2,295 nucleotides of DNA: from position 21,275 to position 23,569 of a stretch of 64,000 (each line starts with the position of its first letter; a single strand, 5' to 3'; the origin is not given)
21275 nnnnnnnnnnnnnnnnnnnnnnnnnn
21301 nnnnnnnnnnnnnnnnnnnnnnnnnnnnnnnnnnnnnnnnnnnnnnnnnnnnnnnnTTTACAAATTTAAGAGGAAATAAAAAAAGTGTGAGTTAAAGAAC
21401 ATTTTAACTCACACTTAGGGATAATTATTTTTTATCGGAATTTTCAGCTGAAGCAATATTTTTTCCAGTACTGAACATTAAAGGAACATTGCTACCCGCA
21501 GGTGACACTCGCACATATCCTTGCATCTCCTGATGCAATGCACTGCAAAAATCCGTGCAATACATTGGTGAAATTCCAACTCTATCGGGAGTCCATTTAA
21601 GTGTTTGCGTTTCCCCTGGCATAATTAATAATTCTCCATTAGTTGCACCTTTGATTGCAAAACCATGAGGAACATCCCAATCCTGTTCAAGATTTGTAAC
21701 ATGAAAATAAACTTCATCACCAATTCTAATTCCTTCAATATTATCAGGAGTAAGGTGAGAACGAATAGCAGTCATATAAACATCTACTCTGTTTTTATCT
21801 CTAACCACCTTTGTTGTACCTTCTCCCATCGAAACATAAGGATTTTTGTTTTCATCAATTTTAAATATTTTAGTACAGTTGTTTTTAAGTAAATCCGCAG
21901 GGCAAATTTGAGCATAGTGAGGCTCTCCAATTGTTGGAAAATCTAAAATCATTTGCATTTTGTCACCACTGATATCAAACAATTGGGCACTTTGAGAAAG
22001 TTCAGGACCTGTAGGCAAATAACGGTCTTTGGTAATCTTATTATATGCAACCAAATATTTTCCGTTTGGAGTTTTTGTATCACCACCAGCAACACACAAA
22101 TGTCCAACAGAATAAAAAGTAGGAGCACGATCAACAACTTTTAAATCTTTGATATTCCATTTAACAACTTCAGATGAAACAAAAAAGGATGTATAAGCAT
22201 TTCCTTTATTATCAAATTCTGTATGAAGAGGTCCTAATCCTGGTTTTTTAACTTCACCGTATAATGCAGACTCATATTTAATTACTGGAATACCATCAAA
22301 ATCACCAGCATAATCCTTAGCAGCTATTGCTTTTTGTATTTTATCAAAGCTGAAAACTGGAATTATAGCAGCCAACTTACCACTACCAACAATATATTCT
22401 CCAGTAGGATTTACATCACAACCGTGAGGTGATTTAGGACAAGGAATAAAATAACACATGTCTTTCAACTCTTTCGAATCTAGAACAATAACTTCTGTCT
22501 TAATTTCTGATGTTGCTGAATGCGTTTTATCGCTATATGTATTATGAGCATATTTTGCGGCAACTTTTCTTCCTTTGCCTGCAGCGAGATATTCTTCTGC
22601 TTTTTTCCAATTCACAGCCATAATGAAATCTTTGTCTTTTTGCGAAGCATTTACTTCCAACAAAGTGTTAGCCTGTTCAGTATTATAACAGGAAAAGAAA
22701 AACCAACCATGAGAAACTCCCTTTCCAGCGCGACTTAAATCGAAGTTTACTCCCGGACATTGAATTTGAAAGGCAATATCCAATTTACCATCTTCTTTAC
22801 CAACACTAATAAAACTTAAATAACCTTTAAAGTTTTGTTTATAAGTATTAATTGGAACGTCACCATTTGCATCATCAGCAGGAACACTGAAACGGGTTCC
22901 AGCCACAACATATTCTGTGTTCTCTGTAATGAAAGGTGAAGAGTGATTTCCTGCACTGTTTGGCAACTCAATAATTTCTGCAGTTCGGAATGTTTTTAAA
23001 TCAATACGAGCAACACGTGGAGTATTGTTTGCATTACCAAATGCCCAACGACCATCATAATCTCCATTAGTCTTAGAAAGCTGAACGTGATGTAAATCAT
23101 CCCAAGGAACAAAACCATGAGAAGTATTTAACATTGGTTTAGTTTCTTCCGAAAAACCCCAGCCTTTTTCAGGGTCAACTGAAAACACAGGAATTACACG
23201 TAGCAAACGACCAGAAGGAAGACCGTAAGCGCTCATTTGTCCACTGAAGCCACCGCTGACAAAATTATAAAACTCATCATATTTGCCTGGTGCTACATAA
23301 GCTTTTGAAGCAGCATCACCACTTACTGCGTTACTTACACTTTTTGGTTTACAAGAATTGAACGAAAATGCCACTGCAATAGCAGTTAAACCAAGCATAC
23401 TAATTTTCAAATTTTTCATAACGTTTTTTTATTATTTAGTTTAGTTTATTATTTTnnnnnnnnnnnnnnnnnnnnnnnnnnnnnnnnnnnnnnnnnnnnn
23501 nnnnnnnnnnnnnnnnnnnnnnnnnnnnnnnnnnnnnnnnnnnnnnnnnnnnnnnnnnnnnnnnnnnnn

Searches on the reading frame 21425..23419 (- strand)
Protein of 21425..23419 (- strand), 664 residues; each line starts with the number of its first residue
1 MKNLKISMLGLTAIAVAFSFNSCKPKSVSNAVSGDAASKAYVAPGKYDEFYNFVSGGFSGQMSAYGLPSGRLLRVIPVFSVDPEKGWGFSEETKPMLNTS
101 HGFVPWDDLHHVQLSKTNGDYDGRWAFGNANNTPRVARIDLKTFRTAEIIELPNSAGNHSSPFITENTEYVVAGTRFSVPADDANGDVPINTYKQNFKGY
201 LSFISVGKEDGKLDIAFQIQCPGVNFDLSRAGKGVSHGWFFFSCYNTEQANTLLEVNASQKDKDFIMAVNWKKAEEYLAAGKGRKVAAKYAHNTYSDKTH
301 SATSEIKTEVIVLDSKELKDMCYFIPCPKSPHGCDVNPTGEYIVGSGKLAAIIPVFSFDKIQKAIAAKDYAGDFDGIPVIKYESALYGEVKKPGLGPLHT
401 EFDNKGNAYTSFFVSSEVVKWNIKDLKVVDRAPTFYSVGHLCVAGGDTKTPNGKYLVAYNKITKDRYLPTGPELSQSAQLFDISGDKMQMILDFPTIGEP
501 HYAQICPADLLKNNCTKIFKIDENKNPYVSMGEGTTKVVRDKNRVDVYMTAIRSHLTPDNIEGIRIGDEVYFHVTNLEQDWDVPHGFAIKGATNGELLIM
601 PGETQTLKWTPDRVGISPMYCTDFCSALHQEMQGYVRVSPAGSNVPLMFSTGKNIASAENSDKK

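Call 6: search_protein_families(library=pfam, proteins=[window:21425-23419:-])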
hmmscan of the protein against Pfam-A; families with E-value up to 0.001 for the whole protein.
window:21425-23419:- (664 aa): 1 family
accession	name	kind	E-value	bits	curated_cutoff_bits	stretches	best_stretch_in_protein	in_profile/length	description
PF18764.7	nos_propeller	-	7.7e-35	119.1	30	1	431-501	1-71/71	Nitrous oxide reductase propeller repeat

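Call 9: search_protein_families(library=ncbifam, proteins=[window:21425-23419:-], max_evalue=0.01)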
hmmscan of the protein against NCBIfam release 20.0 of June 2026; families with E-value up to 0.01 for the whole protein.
window:21425-23419:- (664 aa): 4 families
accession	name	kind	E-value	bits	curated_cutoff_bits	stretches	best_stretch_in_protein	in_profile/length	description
TIGR04246.1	nitrous_NosZ_Gp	equivalog_domain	4.1e-279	926.8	625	1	37-640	1-578/578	Sec-dependent nitrous-oxide reductase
TIGR04244.1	nitrous_NosZ_RR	equivalog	5.6e-109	365.4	625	1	24-636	27-624/627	TAT-dependent nitrous-oxide reductase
NF052460.1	L-NosZ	equivalog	3.3e-48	164.4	700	2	278-638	124-478/480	clade III lactonase-type nitrous-oxide reductase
TIGR02866.1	CoxB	equivalog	0.00061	19.4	147.7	1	581-639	135-192/202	cytochrome c oxidase subunit II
